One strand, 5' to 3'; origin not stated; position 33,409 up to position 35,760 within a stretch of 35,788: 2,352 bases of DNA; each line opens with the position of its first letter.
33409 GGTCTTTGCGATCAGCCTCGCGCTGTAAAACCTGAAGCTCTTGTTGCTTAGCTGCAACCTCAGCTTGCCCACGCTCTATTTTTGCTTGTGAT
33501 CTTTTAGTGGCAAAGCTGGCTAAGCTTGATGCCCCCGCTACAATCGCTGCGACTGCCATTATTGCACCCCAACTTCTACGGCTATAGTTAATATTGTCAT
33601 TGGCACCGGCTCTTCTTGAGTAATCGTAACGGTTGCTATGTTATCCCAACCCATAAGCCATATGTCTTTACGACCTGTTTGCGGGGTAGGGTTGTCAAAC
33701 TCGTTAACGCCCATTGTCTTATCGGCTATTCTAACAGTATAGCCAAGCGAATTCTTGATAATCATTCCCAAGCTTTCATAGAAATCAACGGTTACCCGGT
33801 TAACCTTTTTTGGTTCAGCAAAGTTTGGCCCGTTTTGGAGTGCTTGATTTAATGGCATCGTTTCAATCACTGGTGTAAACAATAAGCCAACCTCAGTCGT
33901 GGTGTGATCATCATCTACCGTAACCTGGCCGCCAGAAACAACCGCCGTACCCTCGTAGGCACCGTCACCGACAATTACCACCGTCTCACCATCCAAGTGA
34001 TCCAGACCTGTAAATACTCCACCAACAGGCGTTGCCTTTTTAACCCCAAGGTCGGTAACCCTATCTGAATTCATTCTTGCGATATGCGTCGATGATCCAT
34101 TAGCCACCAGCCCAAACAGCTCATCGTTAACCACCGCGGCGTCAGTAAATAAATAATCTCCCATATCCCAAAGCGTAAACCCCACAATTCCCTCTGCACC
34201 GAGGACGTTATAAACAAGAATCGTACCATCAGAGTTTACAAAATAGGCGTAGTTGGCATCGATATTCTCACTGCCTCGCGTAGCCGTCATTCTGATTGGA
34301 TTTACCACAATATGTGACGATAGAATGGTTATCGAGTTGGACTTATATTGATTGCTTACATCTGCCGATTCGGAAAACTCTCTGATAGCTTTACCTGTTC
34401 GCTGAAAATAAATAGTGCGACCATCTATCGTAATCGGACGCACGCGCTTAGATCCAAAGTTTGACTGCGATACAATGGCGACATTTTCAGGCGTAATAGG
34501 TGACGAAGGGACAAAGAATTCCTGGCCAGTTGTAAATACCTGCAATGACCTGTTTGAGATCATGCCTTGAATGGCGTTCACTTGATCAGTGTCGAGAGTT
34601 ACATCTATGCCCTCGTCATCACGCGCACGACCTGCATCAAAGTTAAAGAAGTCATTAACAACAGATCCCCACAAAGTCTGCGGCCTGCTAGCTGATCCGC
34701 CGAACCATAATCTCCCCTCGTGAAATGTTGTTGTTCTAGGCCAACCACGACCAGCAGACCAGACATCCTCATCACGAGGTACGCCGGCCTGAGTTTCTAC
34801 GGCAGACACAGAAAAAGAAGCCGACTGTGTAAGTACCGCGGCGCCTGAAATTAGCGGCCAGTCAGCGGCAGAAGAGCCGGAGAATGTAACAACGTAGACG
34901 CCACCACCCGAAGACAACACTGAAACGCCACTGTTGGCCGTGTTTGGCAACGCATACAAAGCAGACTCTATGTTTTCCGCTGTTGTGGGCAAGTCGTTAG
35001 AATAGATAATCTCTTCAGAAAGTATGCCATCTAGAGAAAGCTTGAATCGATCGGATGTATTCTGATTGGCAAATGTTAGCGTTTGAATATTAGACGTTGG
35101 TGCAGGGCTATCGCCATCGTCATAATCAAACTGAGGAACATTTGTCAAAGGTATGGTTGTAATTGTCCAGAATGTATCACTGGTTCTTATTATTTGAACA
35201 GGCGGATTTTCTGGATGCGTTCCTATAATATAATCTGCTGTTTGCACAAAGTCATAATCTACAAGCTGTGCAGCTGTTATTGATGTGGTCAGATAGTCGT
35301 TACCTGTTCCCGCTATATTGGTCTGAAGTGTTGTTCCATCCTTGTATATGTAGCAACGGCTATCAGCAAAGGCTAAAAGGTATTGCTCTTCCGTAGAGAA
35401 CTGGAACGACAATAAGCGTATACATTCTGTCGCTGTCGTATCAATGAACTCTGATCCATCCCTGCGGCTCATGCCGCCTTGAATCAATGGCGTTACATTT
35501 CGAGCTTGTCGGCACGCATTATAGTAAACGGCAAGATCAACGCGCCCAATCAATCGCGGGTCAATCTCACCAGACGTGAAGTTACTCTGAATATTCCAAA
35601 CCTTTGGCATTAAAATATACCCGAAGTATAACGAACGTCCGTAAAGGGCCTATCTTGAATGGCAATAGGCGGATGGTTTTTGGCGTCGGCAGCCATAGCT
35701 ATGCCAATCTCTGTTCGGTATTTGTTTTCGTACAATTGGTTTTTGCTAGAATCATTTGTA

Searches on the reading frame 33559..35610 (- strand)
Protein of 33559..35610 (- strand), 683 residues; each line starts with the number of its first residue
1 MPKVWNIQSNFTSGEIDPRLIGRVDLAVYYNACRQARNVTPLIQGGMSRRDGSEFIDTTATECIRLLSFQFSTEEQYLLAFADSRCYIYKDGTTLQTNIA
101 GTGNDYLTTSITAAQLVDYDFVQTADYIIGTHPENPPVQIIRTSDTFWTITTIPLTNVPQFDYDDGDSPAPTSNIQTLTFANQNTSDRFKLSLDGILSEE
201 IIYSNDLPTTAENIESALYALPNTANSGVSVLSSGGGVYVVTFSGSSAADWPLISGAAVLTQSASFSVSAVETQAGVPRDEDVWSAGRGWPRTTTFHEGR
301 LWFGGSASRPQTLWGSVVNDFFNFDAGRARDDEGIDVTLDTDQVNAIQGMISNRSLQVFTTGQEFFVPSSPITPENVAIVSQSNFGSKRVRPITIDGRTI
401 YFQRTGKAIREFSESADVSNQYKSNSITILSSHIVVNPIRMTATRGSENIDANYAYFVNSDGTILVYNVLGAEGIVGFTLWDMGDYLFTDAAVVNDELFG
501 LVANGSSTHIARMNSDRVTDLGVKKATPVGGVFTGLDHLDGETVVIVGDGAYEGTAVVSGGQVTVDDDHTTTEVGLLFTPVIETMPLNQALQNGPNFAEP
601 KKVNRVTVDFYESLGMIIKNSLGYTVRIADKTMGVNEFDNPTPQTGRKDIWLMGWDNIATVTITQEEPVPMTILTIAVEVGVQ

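Call 87: search_protein_families(library=pfam, proteins=[window:33559-35610:-], max_evalue=0.001)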
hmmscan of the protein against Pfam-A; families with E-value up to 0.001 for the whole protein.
window:33559-35610:- (683 aa): 1 family
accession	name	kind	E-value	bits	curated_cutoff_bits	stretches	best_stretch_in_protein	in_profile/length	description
PF14481.13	Fimbrial_PilY2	-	0.00078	19.5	25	0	214-264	23-74/75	Type 4 fimbrial biogenesis protein PilY2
